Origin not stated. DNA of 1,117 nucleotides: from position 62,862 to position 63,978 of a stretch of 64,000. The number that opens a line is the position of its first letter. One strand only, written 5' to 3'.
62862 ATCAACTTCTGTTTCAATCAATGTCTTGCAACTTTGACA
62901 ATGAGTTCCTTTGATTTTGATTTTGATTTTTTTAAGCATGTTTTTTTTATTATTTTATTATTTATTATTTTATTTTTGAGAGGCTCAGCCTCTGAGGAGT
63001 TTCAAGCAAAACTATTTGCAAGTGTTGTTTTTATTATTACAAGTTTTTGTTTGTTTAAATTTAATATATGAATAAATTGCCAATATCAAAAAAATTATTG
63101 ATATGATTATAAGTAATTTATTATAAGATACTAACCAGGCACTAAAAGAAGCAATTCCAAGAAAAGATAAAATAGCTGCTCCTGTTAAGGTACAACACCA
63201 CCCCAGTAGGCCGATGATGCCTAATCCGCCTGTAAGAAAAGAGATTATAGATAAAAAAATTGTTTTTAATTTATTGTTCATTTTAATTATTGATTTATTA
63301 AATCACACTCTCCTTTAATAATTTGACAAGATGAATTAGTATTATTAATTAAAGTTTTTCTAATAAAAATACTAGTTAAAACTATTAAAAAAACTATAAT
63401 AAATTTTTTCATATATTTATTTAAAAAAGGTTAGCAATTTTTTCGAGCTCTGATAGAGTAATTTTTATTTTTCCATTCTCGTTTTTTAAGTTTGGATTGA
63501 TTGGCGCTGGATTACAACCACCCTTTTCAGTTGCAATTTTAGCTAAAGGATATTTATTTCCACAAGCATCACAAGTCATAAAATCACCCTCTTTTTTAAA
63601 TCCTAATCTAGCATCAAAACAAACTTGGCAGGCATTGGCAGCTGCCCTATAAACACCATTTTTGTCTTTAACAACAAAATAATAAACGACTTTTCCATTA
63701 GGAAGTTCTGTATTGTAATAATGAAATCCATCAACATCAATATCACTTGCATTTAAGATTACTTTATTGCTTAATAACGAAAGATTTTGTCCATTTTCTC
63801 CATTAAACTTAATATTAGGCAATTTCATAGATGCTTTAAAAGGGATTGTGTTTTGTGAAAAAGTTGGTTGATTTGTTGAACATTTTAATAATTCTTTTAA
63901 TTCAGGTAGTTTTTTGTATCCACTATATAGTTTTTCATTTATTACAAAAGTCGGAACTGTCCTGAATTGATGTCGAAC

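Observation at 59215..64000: Copper/thiol-handling island: CopA, HMA-DsbD-like-cupredoxin-like membrane protein, Cys-bearing small membrane proteins, thioredoxin-fold/CxxC protein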

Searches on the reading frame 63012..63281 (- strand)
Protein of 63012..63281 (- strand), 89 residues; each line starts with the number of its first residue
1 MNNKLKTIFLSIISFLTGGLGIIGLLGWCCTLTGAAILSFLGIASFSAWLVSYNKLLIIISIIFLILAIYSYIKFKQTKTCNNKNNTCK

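Call 3: search_protein_families(library=pfam, proteins=[window:63012-63281:-], max_evalue=0.1)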
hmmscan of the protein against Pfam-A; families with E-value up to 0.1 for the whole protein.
window:63012-63281:- (89 aa): 2 families
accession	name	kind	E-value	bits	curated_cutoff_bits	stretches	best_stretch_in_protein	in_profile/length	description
PF15957.10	Comm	-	0.0032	18.1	27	1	54-86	15-47/110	Commissureless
PF04932.20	Wzy_C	-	0.035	14.3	31.7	1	22-70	4-54/149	O-Antigen ligase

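Call 4: search_protein_families(library=ncbifam, proteins=[window:63012-63281:-], max_evalue=0.1)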
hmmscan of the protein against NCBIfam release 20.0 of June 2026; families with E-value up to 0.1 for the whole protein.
window:63012-63281:- (89 aa): 3 families
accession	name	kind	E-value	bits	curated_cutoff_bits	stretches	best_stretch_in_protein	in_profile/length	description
NF033556.1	MerTP_fusion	equivalog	0.00015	21.4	180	1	29-84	12-69/186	mercuric transport protein MerTP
NF049986.1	memb_Rv1678_C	equivalog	0.03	14.3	50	1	31-80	10-59/95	Rv1678 family membrane protein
NF001300.0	PRK00247.1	equivalog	0.097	11.9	375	0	39-80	22-60/429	membrane protein insertase YidC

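Call 26: find_homologous_proteins(query=window:63012-63281:-, max_evalue=0.001)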
Query window:63012-63281:- (89 aa): 4 proteins with E <= 0.001 among 14 candidates.
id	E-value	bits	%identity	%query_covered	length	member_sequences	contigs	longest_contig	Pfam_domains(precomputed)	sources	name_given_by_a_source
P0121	3.5e-48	179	100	100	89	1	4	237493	-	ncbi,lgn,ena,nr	ncbi:hypothetical protein ISS06_00465 [Patescibacteria group bacterium]|nr:hypothetical protein [Pat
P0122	1.2e-29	120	73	91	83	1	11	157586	-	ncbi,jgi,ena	-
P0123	5.6e-20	89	61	90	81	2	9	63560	-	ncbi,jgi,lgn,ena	-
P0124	1.1e-19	88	50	97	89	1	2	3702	-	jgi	jgi:hypothetical protein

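Call 58: find_encoding_contigs(protein=P0124, flank=6000, max_places=3)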
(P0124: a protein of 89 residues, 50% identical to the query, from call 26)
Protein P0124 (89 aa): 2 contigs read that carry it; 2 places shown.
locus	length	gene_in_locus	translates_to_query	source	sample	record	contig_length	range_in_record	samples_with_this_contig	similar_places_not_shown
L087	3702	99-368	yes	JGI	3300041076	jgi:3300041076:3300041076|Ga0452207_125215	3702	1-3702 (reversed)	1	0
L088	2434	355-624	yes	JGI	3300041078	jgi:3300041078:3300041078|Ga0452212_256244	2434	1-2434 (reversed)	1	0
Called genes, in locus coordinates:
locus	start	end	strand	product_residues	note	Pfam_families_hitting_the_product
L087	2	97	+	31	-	?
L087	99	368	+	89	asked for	-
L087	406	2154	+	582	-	PF00403:HMA, PF13386:DsbD_2, PF13473:Cupredoxin_1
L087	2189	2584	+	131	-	PF00403:HMA (weak)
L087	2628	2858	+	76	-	PF09851:SHOCT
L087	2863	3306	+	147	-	-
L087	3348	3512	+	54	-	-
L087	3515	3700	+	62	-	?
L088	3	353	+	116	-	?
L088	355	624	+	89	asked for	-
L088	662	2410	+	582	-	PF00403:HMA, PF13386:DsbD_2, PF13473:Cupredoxin_1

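Call 59: find_encoding_contigs(protein=P0123, flank=6000, max_places=3)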
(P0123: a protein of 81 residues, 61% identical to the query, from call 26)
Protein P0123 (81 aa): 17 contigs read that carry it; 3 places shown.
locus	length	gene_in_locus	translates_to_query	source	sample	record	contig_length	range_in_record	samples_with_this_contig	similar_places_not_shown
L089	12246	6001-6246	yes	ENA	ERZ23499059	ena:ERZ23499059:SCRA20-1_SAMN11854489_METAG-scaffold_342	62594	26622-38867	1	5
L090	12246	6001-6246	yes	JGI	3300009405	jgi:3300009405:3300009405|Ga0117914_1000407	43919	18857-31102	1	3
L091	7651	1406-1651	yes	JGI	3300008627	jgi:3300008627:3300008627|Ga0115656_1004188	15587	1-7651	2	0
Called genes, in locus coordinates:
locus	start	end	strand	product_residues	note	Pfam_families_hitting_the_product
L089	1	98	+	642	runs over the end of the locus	PF00041:fn3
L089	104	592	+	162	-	PF07963:N_methyl (weak)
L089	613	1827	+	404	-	PF02498:Bro-N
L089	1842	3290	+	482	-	PF06723:MreB_Mbl (faint), PF11104:PilM_2, PF14450:FtsA, PF08239:SH3_3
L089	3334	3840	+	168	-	PF07963:N_methyl (weak)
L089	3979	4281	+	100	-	PF02583:Trns_repr_metal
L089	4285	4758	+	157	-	PF04214:DUF411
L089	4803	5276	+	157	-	-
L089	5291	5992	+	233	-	PF13098:Thioredoxin_2 (weak), PF13462:Thioredoxin_4, PF01323:DSBA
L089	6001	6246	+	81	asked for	-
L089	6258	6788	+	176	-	PF01814:Hemerythrin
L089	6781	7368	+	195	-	PF02525:Flavodoxin_2, PF03358:FMN_red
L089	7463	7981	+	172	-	-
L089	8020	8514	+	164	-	PF13274:SocA_Panacea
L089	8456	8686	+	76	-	-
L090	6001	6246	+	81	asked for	-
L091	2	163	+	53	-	?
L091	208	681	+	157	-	-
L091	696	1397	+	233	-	PF13098:Thioredoxin_2 (weak), PF13462:Thioredoxin_4, PF01323:DSBA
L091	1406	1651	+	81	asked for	-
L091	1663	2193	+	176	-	PF01814:Hemerythrin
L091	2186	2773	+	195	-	PF02525:Flavodoxin_2, PF03358:FMN_red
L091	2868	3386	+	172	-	-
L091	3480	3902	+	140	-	PF13274:SocA_Panacea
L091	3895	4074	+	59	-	-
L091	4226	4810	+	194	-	PF00210:Ferritin, PF02915:Rubrerythrin, PF23458:DUF7130 (weak), PF21349:RUBY_RBDX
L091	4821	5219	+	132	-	PF06397:Desulfoferrod_N, PF01880:Desulfoferrodox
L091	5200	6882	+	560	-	PF05970:PIF1, PF13245:AAA_19, PF13604:AAA_30, PF13401:AAA_22, PF21530:Pif1_2B_dom (weak), PF18335:SH3_13 (weak), PF14493:HTH_40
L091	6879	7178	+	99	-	-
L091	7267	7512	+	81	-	-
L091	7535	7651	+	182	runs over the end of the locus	-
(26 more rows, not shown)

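Call 60: search_protein_families(library=ncbifam, alignment_id=A4, max_evalue=1)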
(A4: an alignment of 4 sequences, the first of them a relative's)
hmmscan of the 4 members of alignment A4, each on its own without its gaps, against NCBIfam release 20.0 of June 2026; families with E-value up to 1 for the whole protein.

A. member 1, P0121 (89 aa): 5 families
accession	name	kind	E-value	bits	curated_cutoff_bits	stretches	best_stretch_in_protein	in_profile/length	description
NF033556.1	MerTP_fusion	equivalog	0.00015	21.4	180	1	29-84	12-69/186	mercuric transport protein MerTP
NF049986.1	memb_Rv1678_C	equivalog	0.03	14.3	50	1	31-80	10-59/95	Rv1678 family membrane protein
NF001300.0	PRK00247.1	equivalog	0.097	11.9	375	1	39-80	22-60/429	membrane protein insertase YidC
NF033218.1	anchor_AmaP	equivalog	0.7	9.7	55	1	3-71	2-71/166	alkaline shock response membrane anchor protein AmaP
NF045996.1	MAG0920_fam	subfamily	0.82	9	43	1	3-86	59-134/232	MAG0920 family protein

B. families by the number of members that match (of 4 scanned): 8 families
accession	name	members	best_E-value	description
NF033556.1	MerTP_fusion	2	0.00015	mercuric transport protein MerTP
NF033218.1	anchor_AmaP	2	0.028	alkaline shock response membrane anchor protein AmaP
NF047418.1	teichoic_AuxB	2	0.21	lipoteichoic acid stability factor AuxB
NF010229.0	PRK13682.1-4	1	0.029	hypothetical protein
NF049986.1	memb_Rv1678_C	1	0.03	Rv1678 family membrane protein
TIGR01167.1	LPXTG_anchor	1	0.047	LPXTG cell wall anchor domain-containing protein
NF001300.0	PRK00247.1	1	0.097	membrane protein insertase YidC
NF045996.1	MAG0920_fam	1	0.82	MAG0920 family protein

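Call 61: search_protein_families(library=pfam, alignment_id=A4, max_evalue=10)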
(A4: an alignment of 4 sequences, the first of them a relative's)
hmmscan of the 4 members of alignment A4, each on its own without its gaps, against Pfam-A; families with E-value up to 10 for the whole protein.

A. member 1, P0121 (89 aa): 6 families
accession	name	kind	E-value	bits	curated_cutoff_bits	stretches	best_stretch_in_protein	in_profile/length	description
PF15957.10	Comm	-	0.0032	18.1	27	1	54-86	15-47/110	Commissureless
PF04932.20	Wzy_C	-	0.035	14.3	31.7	1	22-70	4-54/149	O-Antigen ligase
PF12420.13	DUF3671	-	0.18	11.7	34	1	8-77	149-214/223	Fam-L, Fam-M like protein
PF20556.3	DUF6768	-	0.19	11.9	27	1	46-83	36-73/123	Family of unknown function (DUF6768)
PF10794.15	DUF2606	-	0.24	11.6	25.4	1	50-82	11-43/134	Protein of unknown function (DUF2606)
PF12729.13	4HB_MCP_1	-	5.3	7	27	1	54-86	6-38/181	Four helix bundle sensory module for signal transduction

B. families by the number of members that match (of 4 scanned): 19 families
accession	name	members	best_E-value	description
PF04932.20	Wzy_C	3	0.035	O-Antigen ligase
PF24709.1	DUF7670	2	0.00042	Domain of unknown function (DUF7670)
PF20990.2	DUF2207_C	2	0.062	Predicted membrane protein (DUF2207) C-terminal domain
PF15957.10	Comm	1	0.0032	Commissureless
PF03901.23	Glyco_transf_22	1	0.0049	Alg9-like mannosyltransferase family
PF08510.17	PIG-P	1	0.0053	PIG-P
PF14715.11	FixP_N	1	0.014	N-terminal domain of cytochrome oxidase-cbb3, FixP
PF12669.12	FeoB_associated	1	0.17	FeoB-associated Cys-rich membrane protein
PF12420.13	DUF3671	1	0.18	Fam-L, Fam-M like protein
PF20556.3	DUF6768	1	0.19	Family of unknown function (DUF6768)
PF10794.15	DUF2606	1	0.24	Protein of unknown function (DUF2606)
PF06363.16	Picorna_P3A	1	0.67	Picornaviridae P3A protein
PF20040.4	DUF6442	1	0.9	Family of unknown function (DUF6442)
PF04246.17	RseC_MucC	1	1.1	Positive regulator of sigma(E), RseC/MucC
PF00335.26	Tetraspanin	1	1.5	Tetraspanin family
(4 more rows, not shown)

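Call 72: search_protein_representatives(alignment_id=A4)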
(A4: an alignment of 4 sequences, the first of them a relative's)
Query: 4 sequences, 88 profile positions. Proteins with E-value up to 0.001 (for the whole library): 19; up to 1e-10: 6; up to 1e-30: 0. The best 19 are listed.
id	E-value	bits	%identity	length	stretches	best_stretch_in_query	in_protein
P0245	3.7e-27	110.4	-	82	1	1-81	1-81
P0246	5.6e-25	103.4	-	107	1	2-83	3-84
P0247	1.1e-23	99.2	-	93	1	1-81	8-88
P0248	4.6e-18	81.3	-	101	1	1-85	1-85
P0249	5.5e-13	65.0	-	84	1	2-81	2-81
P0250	2.6e-11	59.7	-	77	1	2-75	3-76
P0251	4.2e-08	49.3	-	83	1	6-80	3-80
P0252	1.1e-05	41.6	-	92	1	8-80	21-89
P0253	1.5e-05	41.2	-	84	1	1-79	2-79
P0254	1.8e-05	40.9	-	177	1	9-84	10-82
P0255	2.3e-05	40.6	-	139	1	3-79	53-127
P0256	1.4e-04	38.0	-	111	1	2-74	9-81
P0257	1.5e-04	38.0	-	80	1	7-78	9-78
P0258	3.0e-04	37.0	-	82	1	2-76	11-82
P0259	4.4e-04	36.5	-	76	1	1-73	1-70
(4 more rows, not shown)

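Call 75: search_protein_families(library=ncbifam, alignment_id=A6, max_evalue=0.1)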
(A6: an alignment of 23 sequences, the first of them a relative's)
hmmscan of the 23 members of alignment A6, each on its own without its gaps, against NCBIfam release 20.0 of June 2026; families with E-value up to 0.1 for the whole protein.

A. member 1, P0121 (89 aa): 3 families
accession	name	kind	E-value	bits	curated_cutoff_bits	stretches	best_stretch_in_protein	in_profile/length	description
NF033556.1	MerTP_fusion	equivalog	0.00015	21.4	180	1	29-84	12-69/186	mercuric transport protein MerTP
NF049986.1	memb_Rv1678_C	equivalog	0.03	14.3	50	1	31-80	10-59/95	Rv1678 family membrane protein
NF001300.0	PRK00247.1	equivalog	0.097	11.9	375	0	39-80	22-60/429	membrane protein insertase YidC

B. families by the number of members that match (of 23 scanned): 31 families (the first 25 are shown)
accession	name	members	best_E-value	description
NF033556.1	MerTP_fusion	4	2.8e-09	mercuric transport protein MerTP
NF033560.1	merT_RC607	3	0.0011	mercuric transport protein MerT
NF010314.2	PRK13751.2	2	1.8e-06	mercuric ion transporter MerT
NF049986.1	memb_Rv1678_C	2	0.0062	Rv1678 family membrane protein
TIGR01167.1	LPXTG_anchor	2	0.011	LPXTG cell wall anchor domain-containing protein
NF041374.1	GDCCVxC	1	5.9e-20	GDCCVxC domain-containing (seleno)protein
NF045683.1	MerT_CopZ_Se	1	1.8e-05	MerT/CopZ fusion-like heavy metal transport selenoprotein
NF010310.2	PRK13747.1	1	6.8e-05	broad-spectrum mercury transporter MerE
NF047912.1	ECs_2282_CxxC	1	0.004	ECs_2282 family putative zinc-binding protein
TIGR00712.1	glpT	1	0.0054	glycerol-3-phosphate transporter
NF043063.1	MMSYN1_0411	1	0.01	YitT family ABC transporter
TIGR04205.1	classIII_w_PIP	1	0.012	class III signal peptide domain-containing protein, archaeosortase D/PIP-CTERM system-associated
NF033853.2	KPN_two_small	1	0.014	small membrane protein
TIGR03306.1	altF1_A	1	0.025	alternate F1F0 ATPase, F0 subunit A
NF033218.1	anchor_AmaP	1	0.028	alkaline shock response membrane anchor protein AmaP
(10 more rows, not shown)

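Call 76: search_protein_families(library=pfam, alignment_id=A6, max_evalue=0.1)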
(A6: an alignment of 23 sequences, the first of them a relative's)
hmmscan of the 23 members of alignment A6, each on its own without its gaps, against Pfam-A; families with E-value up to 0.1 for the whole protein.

A. member 1, P0121 (89 aa): 2 families
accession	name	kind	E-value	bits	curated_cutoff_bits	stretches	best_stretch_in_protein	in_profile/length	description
PF15957.10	Comm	-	0.0032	18.1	27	1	54-86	15-47/110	Commissureless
PF04932.20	Wzy_C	-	0.035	14.3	31.7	1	22-70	4-54/149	O-Antigen ligase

B. families by the number of members that match (of 23 scanned): 29 families (the first 25 are shown)
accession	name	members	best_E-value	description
PF24709.1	DUF7670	3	0.00042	Domain of unknown function (DUF7670)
PF07332.16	Phage_holin_3_6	3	0.0045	Putative Actinobacterial Holin-X, holin superfamily III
PF02411.20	MerT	2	0.00023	MerT mercuric transport protein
PF04932.20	Wzy_C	2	0.0079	O-Antigen ligase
PF20990.2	DUF2207_C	2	0.062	Predicted membrane protein (DUF2207) C-terminal domain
PF00420.29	Oxidored_q2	1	0.0028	NADH-ubiquinone/plastoquinone oxidoreductase chain 4L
PF15957.10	Comm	1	0.0032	Commissureless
PF03901.23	Glyco_transf_22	1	0.0049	Alg9-like mannosyltransferase family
PF08510.17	PIG-P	1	0.0053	PIG-P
PF13131.11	DUF3951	1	0.0094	Protein of unknown function (DUF3951)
PF00737.25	PsbH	1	0.011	Photosystem II 10 kDa phosphoprotein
PF00746.26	Gram_pos_anchor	1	0.011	LPXTG cell wall anchor motif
PF14715.11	FixP_N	1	0.014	N-terminal domain of cytochrome oxidase-cbb3, FixP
PF14007.11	YtpI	1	0.016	YtpI-like protein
PF25140.1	PGAP1_TMD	1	0.017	GPI inositol-deacylase transmembrane domain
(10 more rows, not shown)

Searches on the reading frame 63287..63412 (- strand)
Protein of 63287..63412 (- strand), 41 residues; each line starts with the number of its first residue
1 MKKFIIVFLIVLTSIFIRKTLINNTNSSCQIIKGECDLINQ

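Call 3: search_protein_families(library=pfam, proteins=[window:63287-63412:-], max_evalue=0.1)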
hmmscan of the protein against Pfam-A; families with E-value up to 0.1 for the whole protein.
window:63287-63412:- (41 aa): 0 families

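Call 4: search_protein_families(library=ncbifam, proteins=[window:63287-63412:-], max_evalue=0.1)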
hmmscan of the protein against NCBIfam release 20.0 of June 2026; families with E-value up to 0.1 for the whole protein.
window:63287-63412:- (41 aa): 1 family
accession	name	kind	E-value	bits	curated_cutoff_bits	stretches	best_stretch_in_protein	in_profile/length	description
NF011361.0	PRK14780.1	equivalog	0.027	13.8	199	1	3-35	58-91/263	lipoprotein signal peptidase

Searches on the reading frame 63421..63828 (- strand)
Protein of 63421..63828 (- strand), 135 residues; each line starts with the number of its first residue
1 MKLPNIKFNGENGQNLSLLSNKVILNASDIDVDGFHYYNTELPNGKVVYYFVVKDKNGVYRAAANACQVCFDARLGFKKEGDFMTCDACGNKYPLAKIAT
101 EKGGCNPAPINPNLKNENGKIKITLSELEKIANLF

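Call 3: search_protein_families(library=pfam, proteins=[window:63421-63828:-], max_evalue=0.1)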
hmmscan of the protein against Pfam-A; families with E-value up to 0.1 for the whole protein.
window:63421-63828:- (135 aa): 2 families
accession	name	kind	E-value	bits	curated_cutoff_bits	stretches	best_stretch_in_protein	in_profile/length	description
PF10080.14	FtrD-like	-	4.4e-23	81.8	26.3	1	34-135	5-101/101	Membrane iron-sulfur containing protein FtrD-like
PF14446.12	Prok-RING_1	-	0.021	15.2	29.1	1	65-94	5-31/54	Prokaryotic RING finger family 1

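Call 4: search_protein_families(library=ncbifam, proteins=[window:63421-63828:-], max_evalue=0.1)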
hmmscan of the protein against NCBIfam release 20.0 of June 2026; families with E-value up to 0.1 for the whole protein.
window:63421-63828:- (135 aa): 1 family
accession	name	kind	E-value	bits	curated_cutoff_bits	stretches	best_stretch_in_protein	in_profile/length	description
NF003067.0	PRK03988.1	equivalog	0.055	13.4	129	1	65-97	103-137/138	translation initiation factor IF-2 subunit beta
